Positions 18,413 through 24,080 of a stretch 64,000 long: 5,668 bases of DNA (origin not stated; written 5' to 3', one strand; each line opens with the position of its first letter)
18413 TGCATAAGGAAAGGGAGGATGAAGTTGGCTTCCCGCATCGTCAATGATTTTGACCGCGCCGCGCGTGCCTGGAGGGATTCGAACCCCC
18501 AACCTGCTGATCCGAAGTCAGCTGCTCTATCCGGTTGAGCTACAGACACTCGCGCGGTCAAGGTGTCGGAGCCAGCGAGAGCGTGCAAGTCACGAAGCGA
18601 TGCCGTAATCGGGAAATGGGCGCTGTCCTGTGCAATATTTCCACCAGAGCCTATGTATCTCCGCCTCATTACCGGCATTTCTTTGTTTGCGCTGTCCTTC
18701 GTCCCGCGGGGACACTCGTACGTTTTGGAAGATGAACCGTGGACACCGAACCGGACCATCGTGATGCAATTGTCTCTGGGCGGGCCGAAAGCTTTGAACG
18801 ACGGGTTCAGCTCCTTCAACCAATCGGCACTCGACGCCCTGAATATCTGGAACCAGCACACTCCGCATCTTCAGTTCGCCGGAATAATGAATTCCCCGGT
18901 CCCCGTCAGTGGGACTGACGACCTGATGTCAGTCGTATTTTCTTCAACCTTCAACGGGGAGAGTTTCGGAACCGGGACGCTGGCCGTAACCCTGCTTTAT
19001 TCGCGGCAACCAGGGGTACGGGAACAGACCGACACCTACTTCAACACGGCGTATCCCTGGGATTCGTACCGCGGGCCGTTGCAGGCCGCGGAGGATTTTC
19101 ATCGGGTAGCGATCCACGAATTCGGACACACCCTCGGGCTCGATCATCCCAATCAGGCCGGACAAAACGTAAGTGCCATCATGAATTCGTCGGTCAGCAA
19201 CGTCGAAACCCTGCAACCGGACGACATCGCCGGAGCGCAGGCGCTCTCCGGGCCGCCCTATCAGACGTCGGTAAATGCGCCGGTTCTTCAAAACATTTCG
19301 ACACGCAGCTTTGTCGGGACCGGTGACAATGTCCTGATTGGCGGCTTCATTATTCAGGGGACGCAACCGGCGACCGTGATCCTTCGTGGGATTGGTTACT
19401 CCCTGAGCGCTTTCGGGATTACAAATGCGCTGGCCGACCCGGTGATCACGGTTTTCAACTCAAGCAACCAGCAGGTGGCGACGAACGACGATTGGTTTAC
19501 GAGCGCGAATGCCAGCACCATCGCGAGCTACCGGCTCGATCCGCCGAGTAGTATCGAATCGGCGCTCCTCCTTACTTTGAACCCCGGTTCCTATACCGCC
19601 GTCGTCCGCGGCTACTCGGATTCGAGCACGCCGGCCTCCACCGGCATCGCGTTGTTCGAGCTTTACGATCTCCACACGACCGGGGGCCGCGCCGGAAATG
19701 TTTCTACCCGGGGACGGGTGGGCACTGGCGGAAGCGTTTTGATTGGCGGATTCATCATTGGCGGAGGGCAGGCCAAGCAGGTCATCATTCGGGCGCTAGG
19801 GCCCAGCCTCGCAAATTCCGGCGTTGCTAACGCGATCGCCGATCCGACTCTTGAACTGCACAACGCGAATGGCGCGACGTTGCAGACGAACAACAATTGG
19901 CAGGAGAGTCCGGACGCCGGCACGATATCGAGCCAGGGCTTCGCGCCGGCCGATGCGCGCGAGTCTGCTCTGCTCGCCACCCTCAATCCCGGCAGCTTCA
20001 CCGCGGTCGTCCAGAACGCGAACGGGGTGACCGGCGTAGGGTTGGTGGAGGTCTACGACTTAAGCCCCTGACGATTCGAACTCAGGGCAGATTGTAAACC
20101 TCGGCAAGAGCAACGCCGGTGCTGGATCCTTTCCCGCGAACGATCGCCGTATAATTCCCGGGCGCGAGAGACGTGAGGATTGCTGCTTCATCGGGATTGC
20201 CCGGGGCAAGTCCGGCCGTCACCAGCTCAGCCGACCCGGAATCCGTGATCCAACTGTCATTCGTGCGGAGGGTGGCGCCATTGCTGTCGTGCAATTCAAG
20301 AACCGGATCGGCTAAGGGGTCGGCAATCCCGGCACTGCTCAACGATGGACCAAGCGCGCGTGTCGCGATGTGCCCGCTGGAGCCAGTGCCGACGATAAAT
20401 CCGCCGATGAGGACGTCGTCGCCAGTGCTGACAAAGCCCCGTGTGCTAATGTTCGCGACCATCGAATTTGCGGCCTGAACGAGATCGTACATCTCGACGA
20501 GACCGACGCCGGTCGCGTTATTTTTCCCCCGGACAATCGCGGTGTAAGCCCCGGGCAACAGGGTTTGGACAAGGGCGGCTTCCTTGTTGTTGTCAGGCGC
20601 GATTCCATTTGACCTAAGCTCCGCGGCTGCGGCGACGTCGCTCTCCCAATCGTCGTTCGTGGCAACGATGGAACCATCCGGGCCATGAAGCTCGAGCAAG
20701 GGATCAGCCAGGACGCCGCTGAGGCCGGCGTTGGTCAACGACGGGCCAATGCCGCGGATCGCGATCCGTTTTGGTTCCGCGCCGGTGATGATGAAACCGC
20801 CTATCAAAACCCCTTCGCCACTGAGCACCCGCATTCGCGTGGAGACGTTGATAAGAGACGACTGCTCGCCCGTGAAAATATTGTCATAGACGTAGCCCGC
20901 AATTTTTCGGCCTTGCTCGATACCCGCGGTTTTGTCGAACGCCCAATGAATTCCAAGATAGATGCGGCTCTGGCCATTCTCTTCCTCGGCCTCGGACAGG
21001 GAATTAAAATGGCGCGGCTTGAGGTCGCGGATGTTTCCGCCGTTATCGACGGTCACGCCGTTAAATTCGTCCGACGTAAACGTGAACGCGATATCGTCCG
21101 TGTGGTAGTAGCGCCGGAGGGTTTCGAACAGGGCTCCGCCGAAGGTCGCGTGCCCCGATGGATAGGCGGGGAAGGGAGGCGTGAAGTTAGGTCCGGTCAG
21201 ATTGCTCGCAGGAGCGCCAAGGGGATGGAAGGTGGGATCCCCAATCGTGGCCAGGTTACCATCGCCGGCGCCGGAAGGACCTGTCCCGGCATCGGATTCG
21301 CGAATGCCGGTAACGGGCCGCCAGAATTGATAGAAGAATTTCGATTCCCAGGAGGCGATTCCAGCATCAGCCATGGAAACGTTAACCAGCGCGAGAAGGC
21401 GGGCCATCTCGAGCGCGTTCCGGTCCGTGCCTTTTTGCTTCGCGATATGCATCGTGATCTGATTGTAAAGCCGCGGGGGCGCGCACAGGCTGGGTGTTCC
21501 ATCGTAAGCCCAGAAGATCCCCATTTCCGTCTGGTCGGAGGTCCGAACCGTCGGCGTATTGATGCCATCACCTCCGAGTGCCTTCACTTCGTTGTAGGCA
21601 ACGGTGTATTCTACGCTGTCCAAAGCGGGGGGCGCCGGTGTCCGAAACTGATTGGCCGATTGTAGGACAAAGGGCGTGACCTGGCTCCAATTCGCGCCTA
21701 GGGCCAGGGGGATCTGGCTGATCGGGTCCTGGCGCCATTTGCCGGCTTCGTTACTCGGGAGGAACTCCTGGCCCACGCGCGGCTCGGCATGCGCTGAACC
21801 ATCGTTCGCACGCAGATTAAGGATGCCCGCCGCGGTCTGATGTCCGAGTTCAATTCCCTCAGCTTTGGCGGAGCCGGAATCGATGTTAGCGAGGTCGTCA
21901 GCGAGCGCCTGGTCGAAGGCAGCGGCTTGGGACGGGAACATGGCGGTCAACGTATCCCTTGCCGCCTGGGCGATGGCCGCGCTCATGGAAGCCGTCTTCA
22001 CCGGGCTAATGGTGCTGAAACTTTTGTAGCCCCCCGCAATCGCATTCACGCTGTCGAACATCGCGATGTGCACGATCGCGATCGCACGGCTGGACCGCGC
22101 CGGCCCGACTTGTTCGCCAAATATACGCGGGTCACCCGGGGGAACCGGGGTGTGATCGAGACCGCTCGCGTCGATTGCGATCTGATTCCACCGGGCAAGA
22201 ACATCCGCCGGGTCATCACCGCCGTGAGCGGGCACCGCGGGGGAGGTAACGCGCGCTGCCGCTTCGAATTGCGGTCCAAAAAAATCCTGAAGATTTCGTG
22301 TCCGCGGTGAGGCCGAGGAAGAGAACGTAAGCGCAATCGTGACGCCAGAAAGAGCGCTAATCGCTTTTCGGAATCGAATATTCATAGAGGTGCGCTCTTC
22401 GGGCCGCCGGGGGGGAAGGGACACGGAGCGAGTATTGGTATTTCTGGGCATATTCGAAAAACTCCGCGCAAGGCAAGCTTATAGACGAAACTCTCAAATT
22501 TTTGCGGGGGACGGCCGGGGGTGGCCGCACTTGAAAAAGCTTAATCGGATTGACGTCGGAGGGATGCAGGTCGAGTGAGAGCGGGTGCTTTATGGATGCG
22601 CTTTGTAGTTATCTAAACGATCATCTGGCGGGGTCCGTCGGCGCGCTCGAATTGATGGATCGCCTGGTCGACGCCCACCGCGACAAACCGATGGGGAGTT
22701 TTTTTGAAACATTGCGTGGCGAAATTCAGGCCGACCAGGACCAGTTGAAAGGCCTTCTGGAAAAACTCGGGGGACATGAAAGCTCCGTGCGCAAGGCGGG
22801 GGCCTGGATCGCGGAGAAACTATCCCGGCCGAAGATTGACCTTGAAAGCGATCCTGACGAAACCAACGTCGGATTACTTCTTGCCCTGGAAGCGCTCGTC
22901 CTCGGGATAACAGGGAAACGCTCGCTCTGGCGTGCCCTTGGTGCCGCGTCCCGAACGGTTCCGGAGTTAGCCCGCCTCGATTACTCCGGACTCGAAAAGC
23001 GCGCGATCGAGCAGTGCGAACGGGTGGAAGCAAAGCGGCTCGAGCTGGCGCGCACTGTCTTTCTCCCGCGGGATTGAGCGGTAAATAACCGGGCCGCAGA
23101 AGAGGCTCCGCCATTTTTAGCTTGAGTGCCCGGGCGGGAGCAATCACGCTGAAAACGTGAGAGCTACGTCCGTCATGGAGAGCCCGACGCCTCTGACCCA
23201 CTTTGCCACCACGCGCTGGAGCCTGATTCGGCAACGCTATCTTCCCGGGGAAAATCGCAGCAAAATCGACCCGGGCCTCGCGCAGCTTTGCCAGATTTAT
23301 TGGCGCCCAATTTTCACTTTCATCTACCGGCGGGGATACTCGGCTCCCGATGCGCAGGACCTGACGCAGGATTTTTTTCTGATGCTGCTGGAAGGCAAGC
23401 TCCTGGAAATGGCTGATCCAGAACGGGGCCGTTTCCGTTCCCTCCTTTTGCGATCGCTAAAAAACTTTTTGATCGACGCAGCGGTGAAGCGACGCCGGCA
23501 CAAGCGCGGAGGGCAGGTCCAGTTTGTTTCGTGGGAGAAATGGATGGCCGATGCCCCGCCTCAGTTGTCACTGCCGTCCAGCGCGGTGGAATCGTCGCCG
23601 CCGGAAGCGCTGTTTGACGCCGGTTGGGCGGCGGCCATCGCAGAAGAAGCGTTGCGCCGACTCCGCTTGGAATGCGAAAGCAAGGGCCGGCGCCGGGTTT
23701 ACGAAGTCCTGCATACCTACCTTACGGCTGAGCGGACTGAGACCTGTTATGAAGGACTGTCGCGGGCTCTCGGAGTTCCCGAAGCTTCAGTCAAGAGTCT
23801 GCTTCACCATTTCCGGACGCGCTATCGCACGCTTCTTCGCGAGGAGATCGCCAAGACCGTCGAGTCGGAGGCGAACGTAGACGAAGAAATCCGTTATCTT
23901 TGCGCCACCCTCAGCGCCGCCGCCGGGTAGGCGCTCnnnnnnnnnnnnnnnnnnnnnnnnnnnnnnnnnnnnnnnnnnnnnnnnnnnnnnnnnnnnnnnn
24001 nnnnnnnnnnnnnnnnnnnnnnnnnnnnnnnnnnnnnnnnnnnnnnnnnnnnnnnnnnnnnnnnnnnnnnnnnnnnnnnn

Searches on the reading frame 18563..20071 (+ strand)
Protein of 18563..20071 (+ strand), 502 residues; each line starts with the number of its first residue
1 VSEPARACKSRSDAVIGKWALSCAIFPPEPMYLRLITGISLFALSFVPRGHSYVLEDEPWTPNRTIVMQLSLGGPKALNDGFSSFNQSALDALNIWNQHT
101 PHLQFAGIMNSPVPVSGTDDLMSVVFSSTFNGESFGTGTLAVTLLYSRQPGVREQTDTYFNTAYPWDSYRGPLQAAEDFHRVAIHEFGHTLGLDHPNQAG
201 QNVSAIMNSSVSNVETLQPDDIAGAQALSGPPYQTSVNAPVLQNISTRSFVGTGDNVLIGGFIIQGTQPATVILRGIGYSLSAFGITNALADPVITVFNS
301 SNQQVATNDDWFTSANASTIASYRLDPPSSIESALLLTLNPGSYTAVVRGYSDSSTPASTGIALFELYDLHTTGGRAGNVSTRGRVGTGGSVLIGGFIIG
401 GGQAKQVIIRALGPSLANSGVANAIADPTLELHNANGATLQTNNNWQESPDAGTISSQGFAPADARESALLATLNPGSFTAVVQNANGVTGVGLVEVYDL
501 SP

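Call 26: search_protein_families(library=pfam, proteins=[window:18563-20071:+], max_evalue=0.001)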
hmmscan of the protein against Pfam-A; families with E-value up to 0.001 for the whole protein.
window:18563-20071:+ (502 aa): 1 family
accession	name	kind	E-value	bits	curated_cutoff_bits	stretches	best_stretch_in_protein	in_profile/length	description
PF00413.30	Peptidase_M10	-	1.8e-13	51.1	24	1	87-228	25-157/159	Matrixin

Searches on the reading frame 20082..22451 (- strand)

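Call 3: search_protein_families(library=pfam, proteins=[window:20082-22451:-], max_evalue=0.1)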
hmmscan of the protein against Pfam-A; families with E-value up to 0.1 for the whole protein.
window:20082-22451:- (789 aa): 4 families
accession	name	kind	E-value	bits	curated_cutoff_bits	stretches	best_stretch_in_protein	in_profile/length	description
PF01569.27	PAP2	-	4.4e-07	30.2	27.2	1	355-522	4-122/130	PAP2 superfamily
PF22778.2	VCPO_2nd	-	0.0022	18.5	27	1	356-509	6-149/177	VCPO second helical-bundle domain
PF17897.7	VCPO_N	-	0.0091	16.3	29.3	1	88-149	18-70/216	Vanadium chloroperoxidase N-terminal domain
PF21167.2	DUF6851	-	0.068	14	27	0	154-220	36-103/140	Domain of unknown function (DUF6851)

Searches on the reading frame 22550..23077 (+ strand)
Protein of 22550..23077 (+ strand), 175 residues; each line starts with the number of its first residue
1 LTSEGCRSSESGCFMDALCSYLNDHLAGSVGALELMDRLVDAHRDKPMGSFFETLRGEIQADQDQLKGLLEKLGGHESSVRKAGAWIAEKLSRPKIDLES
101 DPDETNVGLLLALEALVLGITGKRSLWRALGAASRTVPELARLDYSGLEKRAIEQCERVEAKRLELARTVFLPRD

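Call 3: search_protein_families(library=pfam, proteins=[window:22550-23077:+], max_evalue=0.1)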
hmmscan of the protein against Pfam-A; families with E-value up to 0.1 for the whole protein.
window:22550-23077:+ (175 aa): 1 family
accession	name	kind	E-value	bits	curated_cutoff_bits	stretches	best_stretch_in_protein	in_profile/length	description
PF05974.18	DUF892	-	0.041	14.4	23.7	1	16-93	4-82/159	Domain of unknown function (DUF892)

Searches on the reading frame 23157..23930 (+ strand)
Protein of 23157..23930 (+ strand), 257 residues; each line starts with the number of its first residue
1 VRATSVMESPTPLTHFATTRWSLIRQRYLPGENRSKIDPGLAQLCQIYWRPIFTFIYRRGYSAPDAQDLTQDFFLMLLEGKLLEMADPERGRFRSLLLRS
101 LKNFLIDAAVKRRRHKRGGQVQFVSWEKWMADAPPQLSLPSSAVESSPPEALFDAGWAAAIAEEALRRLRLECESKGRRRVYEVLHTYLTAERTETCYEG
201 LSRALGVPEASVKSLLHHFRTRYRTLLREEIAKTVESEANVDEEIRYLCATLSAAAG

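Call 3: search_protein_families(library=pfam, proteins=[window:23157-23930:+], max_evalue=0.1)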
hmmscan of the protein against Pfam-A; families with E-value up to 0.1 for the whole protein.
window:23157-23930:+ (257 aa): 3 families
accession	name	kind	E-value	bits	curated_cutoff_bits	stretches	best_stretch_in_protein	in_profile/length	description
PF04542.20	Sigma70_r2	-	9.1e-06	25.8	24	1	50-114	7-70/71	Sigma-70 region 2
PF10545.15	MADF_DNA_bdg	-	0.0045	17.7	22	1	187-234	18-65/84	Alcohol dehydrogenase transcription factor Myb/SANT-like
PF07638.17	Sigma70_ECF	-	0.0096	16.3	21.1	1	74-132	57-114/185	ECF sigma factor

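Call 4: search_protein_families(library=ncbifam, proteins=[window:23157-23930:+], max_evalue=0.1)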
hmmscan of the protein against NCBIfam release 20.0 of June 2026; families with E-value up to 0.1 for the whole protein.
window:23157-23930:+ (257 aa): 13 families
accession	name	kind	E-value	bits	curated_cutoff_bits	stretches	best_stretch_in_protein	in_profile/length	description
TIGR02937.1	sigma70-ECF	superfamily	6.7e-10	38.8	42.9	1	41-221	3-159/165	sigma-70 family RNA polymerase sigma factor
NF009166.1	PRK12513.1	equivalog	2.1e-05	24.3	206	1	43-230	26-189/193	RNA polymerase sigma factor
NF007229.0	PRK09647.1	equivalog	3.5e-05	23.3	265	1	50-114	55-115/220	RNA polymerase sigma factor SigE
TIGR02950.1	SigM_subfam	subfamily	8.6e-05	22.4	147.95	1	43-117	4-74/159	RNA polymerase sigma factor, SigM family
TIGR02985.1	Sig70_bacteroi1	subfamily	0.00024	21.3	126.4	1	43-170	5-116/162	RNA polymerase sigma-70 factor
NF007223.0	PRK09641.1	equivalog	0.0014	18.5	209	1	41-113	20-89/187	RNA polymerase sigma factor SigW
NF009172.0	PRK12519.1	subfamily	0.0017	17.9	222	1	63-117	53-104/194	RNA polymerase sigma factor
TIGR02952.1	Sig70_famx2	equivalog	0.0068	16.3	206.45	1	40-116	12-86/170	ECF subfamily RNA polymerase sigma factor, BldN family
NF007226.0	PRK09644.1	equivalog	0.013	15.6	199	0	43-115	5-73/166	RNA polymerase sigma factor SigM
NF058625.1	sigma_PG0214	equivalog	0.03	14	130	0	53-116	18-78/170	GFO_1088 family ECF-type sigma factor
TIGR02948.1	SigW_bacill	equivalog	0.037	14.1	243.1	0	41-113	20-89/187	RNA polymerase sigma factor SigW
NF006089.0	PRK08241.1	subfamily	0.047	12.7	240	0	34-115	17-95/343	RNA polymerase subunit sigma-70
NF008888.0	PRK11922.1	equivalog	0.05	13.2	204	1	198-237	167-202/231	RNA polymerase sigma factor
